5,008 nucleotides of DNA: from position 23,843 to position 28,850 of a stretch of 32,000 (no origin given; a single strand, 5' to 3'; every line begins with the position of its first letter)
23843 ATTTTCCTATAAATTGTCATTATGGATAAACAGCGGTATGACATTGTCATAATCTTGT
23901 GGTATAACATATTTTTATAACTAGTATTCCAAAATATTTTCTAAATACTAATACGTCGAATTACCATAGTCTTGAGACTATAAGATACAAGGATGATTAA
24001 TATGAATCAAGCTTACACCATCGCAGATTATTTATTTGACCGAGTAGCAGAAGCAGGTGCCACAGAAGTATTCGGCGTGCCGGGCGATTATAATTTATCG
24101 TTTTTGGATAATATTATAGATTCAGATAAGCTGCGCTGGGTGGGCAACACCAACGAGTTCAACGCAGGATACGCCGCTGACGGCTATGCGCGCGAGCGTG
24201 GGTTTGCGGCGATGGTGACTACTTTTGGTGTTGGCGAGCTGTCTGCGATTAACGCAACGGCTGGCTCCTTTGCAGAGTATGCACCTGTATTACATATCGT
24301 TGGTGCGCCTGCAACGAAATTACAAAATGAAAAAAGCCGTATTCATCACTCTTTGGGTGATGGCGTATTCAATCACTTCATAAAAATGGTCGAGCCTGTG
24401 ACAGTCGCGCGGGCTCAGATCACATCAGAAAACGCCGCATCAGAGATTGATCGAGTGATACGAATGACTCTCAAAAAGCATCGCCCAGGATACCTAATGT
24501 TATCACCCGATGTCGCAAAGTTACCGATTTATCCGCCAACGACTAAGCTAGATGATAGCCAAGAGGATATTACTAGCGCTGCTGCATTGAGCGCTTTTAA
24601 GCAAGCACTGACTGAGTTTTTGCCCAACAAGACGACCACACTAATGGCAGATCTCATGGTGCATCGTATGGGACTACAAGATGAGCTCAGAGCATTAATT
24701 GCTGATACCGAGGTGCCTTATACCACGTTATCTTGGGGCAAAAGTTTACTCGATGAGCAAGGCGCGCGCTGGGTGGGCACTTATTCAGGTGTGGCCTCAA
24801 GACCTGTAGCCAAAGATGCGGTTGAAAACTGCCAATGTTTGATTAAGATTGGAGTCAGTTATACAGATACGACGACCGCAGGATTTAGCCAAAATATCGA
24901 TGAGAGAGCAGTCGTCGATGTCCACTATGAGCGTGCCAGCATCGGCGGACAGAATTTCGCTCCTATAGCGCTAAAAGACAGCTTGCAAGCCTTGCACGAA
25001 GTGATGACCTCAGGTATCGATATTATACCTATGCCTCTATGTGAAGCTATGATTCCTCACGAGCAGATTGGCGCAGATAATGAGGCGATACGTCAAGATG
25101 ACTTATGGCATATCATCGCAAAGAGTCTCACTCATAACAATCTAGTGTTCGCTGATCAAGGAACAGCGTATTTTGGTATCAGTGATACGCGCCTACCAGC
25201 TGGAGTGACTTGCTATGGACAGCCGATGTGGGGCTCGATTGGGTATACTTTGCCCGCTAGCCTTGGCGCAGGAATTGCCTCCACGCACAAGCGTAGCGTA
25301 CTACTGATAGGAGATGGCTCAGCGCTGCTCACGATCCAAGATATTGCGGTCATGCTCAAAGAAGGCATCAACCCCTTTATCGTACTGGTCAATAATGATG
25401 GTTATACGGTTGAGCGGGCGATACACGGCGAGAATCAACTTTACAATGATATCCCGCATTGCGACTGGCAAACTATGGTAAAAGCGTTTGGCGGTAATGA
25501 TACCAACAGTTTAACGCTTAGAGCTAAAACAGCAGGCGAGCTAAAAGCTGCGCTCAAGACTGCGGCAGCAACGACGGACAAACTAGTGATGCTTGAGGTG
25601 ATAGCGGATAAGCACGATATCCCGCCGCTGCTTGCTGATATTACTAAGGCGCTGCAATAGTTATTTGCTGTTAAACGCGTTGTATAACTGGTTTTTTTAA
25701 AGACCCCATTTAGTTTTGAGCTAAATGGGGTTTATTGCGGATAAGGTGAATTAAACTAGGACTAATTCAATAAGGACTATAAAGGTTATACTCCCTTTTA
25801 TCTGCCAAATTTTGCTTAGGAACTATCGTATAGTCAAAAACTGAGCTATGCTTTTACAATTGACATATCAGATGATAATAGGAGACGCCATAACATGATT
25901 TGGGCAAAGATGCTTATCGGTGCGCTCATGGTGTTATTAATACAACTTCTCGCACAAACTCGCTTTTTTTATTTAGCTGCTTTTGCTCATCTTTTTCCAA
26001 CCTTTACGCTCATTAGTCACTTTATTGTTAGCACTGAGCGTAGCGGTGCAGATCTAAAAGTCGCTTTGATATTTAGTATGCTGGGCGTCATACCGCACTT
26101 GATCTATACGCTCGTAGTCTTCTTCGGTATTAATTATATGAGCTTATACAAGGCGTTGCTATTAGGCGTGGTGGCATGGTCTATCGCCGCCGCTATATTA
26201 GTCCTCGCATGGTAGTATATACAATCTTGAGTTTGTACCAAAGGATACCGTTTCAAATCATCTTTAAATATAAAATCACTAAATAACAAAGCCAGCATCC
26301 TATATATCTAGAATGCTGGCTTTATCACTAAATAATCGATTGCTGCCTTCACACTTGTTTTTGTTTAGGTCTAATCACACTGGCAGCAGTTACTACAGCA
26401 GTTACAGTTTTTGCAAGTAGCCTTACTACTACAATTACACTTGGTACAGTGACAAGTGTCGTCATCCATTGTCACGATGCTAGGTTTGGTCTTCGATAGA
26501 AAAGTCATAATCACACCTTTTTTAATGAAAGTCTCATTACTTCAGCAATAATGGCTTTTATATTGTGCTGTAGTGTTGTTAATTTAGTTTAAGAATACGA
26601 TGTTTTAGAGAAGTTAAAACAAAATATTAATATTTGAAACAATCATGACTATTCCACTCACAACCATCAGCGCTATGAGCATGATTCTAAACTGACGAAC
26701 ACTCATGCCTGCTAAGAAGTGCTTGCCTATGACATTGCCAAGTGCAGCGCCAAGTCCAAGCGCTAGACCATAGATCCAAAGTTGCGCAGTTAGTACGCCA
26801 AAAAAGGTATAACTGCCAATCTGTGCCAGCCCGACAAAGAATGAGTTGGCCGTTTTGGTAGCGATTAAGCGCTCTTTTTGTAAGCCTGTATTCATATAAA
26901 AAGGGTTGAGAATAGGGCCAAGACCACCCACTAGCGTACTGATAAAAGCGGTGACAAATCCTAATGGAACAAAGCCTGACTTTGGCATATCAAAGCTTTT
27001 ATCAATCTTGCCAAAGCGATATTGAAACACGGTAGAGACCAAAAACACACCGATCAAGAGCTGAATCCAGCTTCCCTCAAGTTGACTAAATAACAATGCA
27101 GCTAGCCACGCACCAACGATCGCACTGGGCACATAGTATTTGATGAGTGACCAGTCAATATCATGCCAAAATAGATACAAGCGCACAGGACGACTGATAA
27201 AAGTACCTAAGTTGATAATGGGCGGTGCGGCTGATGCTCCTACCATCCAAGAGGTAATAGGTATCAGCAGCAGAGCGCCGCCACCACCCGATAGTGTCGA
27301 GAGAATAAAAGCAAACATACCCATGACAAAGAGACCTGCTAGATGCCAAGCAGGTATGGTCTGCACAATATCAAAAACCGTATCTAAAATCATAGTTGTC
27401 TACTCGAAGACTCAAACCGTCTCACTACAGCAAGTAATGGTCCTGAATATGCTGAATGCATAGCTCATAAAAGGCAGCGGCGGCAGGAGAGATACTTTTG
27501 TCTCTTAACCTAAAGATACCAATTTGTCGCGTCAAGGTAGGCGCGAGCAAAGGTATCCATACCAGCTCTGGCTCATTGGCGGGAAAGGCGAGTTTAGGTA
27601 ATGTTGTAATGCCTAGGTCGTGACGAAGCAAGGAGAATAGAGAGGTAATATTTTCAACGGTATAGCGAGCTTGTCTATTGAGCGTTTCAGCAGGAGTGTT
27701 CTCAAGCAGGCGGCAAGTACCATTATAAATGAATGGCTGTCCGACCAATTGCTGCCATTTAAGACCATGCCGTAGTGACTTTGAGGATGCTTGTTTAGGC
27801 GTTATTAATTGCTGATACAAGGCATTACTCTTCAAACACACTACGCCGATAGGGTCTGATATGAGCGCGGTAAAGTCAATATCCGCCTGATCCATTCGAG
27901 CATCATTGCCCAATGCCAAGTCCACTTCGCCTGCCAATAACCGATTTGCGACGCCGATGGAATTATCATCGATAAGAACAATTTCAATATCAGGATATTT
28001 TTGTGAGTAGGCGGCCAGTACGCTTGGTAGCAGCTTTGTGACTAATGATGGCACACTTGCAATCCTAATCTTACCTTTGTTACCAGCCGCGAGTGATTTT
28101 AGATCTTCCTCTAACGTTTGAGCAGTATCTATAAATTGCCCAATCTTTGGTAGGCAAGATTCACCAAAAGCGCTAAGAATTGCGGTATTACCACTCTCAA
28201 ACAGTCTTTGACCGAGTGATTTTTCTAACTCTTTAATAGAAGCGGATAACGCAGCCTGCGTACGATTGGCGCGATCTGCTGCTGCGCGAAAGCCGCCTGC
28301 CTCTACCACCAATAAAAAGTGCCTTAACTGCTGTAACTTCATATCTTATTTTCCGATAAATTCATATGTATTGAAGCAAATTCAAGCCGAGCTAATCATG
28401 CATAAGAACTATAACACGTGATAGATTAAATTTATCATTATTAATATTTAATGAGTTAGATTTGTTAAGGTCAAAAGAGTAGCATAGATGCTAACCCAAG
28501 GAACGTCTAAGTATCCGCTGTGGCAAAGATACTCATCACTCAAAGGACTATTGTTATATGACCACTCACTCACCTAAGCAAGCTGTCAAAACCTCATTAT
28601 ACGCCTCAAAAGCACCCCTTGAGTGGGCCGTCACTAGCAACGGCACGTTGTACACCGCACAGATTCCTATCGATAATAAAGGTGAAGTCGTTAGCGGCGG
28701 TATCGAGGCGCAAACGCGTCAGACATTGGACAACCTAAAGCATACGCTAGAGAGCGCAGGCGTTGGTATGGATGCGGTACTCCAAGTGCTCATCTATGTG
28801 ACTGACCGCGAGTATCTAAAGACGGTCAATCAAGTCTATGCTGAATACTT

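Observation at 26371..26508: Unannotated 45-codon ORF encoding an 11-cysteine, metallothionein-like peptide downstream of LysR-TauE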

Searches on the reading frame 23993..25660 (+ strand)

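Call 4: search_protein_families(library=pfam, proteins=[window:23993-25660:+], max_evalue=1)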
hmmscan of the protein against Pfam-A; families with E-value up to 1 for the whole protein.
window:23993-25660:+ (555 aa): 4 families
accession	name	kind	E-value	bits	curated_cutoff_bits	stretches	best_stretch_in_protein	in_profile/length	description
PF02776.23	TPP_enzyme_N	-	1e-24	87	26.8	1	9-118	2-107/119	Thiamine pyrophosphate enzyme, N-terminal TPP binding domain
PF02775.26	TPP_enzyme_C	-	6e-16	59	21.9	1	408-536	22-151/151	Thiamine pyrophosphate enzyme, C-terminal TPP binding domain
PF00205.28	TPP_enzyme_M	-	5.7e-12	46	30.4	1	212-325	11-124/137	Thiamine pyrophosphate enzyme, central domain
PF10880.13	DUF2673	-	0.034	14.7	20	1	123-177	15-65/82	Protein of unknown function (DUF2673)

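Call 36: search_protein_families(library=ncbifam, proteins=[window:23993-25660:+], max_evalue=0.00001)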
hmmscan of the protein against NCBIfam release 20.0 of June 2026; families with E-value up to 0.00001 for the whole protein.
window:23993-25660:+ (555 aa): 47 families (the best 25 are shown)
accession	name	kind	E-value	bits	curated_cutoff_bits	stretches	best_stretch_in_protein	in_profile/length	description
TIGR03393.1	indolpyr_decarb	equivalog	5.5e-178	593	946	1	8-551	1-539/539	indolepyruvate decarboxylase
TIGR03394.1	indol_phenyl_DC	equivalog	2.6e-61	208.1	554.5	1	10-549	2-531/535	indolepyruvate/phenylpyruvate decarboxylase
NF006187.0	PRK08322.1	equivalog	7.5e-33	113.8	509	1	11-526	5-517/548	acetolactate synthase large subunit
NF004919.0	PRK06276.1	equivalog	8.5e-29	100.3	866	1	14-546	7-546/582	acetolactate synthase large subunit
TIGR00118.1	acolac_lg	equivalog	1.9e-28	99.2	538.35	1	11-547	4-544/557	biosynthetic-type acetolactate synthase large subunit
NF005712.0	PRK07524.1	subfamily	3e-27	95.3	500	1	8-539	3-530/536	5-guanidino-2-oxopentanoate decarboxylase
NF005470.0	PRK07064.1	equivalog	3.2e-26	92.5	495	1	5-536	2-527/552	thiamine pyrophosphate-binding protein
NF006052.0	PRK08199.1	subfamily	9.1e-26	90.3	539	1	6-545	6-544/559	thiamine pyrophosphate protein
NF006524.0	PRK08978.1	equivalog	9.3e-25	86.9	738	1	11-547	4-534/548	acetolactate synthase 2 catalytic subunit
NF004710.0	PRK06048.1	equivalog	3.9e-23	81.7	976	2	6-319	6-313/561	acetolactate synthase large subunit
NF006122.0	PRK08266.1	subfamily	5.1e-22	78.1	571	2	8-308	4-291/543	hypothetical protein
NF005760.0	PRK07586.1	equivalog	1.1e-21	77.4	363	1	352-528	323-505/514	acetolactate synthase large subunit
NF005584.0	PRK07282.1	equivalog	1.1e-21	77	970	1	2-476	4-480/566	acetolactate synthase large subunit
NF006319.0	PRK08527.1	equivalog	1.1e-21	76.9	905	1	229-542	221-542/565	acetolactate synthase large subunit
NF005860.0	PRK07789.1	equivalog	3.4e-21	75.2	881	2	7-327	33-348/615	acetolactate synthase large subunit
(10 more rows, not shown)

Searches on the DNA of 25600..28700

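Call 33: search_rna_families(source=window, start=25600, end=28700, threshold=evalue, max_evalue=1)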
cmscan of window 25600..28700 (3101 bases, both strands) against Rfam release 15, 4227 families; matches with E-value up to 1: 2.
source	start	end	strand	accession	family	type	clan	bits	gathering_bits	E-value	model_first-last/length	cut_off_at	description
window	26272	26339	-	RF03686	mir-9424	Gene; miRNA;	-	27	90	0.01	1-68/68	no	mir-9424 microRNA precursor family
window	26282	26393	-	RF00506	Thr_leader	Cis-reg; leader;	-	23.2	55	0.26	1-118/118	no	Threonine operon leader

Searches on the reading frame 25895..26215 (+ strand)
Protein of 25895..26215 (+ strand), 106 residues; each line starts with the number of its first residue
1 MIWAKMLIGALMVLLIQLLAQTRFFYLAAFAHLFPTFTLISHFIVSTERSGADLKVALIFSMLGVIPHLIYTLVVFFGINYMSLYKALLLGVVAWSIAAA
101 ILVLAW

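Call 4: search_protein_families(library=pfam, proteins=[window:25895-26215:+], max_evalue=1)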
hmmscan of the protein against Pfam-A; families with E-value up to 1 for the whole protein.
window:25895-26215:+ (106 aa): 2 families
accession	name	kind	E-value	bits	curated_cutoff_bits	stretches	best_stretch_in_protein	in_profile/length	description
PF06942.17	GlpM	-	5.6e-28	98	25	1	5-106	2-103/107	GlpM protein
PF11345.13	DUF3147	-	0.044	14.6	23.6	1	5-103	4-106/111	Protein of unknown function (DUF3147)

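Call 36: search_protein_families(library=ncbifam, proteins=[window:25895-26215:+], max_evalue=0.00001)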
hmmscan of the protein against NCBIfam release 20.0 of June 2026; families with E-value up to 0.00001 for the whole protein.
window:25895-26215:+ (106 aa): 0 families

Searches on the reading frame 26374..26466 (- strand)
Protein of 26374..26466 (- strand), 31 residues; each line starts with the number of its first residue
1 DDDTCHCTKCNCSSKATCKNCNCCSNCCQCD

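Call 70: search_solved_structures(query=window:26374-26466:-, max_evalue=10, show_alignments=3)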
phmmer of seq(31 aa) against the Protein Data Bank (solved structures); distinct sequences matched with E-value up to 10: 0.

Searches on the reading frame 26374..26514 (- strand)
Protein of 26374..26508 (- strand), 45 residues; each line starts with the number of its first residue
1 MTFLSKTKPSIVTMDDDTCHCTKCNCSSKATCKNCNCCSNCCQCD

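Call 4: search_protein_families(library=pfam, proteins=[window:26374-26508:-], max_evalue=1)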
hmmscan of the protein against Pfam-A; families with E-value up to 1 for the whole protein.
seq(45 aa): 0 families

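Call 6: find_homologous_proteins(query=window:26374-26508:-, max_evalue=10)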
Query seq(45 aa): no candidate shares three 5-residue words with the query. No homologue found.

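Call 7: search_protein_families(library=ncbifam, proteins=[window:26374-26508:-, window:26374-26514:-], max_evalue=10)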
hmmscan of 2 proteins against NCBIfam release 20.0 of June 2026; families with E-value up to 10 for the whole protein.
seq(45 aa): 0 families

seq(47 aa): 0 families

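Call 13: search_protein_representatives(protein=window:26374-26508:-)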
Query: 45 residues. Proteins with E-value up to 0.001 (for the whole library): 0; up to 1e-10: 0; up to 1e-30: 0. The best 0 are listed.

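Call 16: find_related_loci(query=A2, collection=metagenome_contigs, flank=5000)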
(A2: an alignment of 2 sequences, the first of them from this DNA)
Query A2 (45 aa) in metagenome_contigs; peptide patterns used: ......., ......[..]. (x = any residue, [..] = any of these).
402 stretches matched a pattern, but none encodes a relative of the query by tblastn (E <= 1e-3).

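Call 17: find_related_loci(query=A2, collection=viral_contigs, flank=5000)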
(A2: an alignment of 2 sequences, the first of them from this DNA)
Query A2 (45 aa) in viral_contigs; peptide patterns used: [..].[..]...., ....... (x = any residue, [..] = any of these).
25 stretches matched a pattern, but none encodes a relative of the query by tblastn (E <= 1e-3).

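Call 31: find_related_loci(query=A4, collection=metagenome_contigs, flank=5000)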
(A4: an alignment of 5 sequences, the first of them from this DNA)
Query A4 (45 aa) in metagenome_contigs; peptide patterns used: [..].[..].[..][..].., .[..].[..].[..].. (x = any residue, [..] = any of these).
572 stretches matched a pattern, but none encodes a relative of the query by tblastn (E <= 1e-3).

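Call 32: search_solved_structures(query=A4, max_evalue=10, show_alignments=3)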
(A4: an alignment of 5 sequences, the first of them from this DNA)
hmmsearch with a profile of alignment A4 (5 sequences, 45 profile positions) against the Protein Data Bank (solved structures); distinct sequences matched with E-value up to 10: 0.

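Call 39: search_dna_similar(query=window:26374-26508:-, collection=plasmids, mode=protein, max_evalue=10, max_rows=15)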
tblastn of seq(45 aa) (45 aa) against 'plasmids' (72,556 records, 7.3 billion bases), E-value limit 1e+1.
No match.

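Call 45: predict_structure(protein=window:26374-26508:-)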
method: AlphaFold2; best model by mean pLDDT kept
length: 45 residues; sequences in the alignment: 1
mean_pLDDT: 64.9   pTM: 0.31
mean pLDDT of the five models: 64.9, 64.2, 58.4, 58.0, 56.4
residues with pLDDT >= 90: 0; 70-90: 13; 50-70: 30; < 50: 2
segments of 3 or more residues with pLDDT < 50: none
pLDDT, mean of each block of 10 residues (from residue 1): 54 61 70 71 74
secondary structure, 60 per line:
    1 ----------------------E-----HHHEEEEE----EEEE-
elements in order: E32-36 E41-44

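Call 47: list_cluster_members(proteins=[window:26374-26508:-, window:26374-26514:-, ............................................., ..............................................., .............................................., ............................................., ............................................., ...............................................])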
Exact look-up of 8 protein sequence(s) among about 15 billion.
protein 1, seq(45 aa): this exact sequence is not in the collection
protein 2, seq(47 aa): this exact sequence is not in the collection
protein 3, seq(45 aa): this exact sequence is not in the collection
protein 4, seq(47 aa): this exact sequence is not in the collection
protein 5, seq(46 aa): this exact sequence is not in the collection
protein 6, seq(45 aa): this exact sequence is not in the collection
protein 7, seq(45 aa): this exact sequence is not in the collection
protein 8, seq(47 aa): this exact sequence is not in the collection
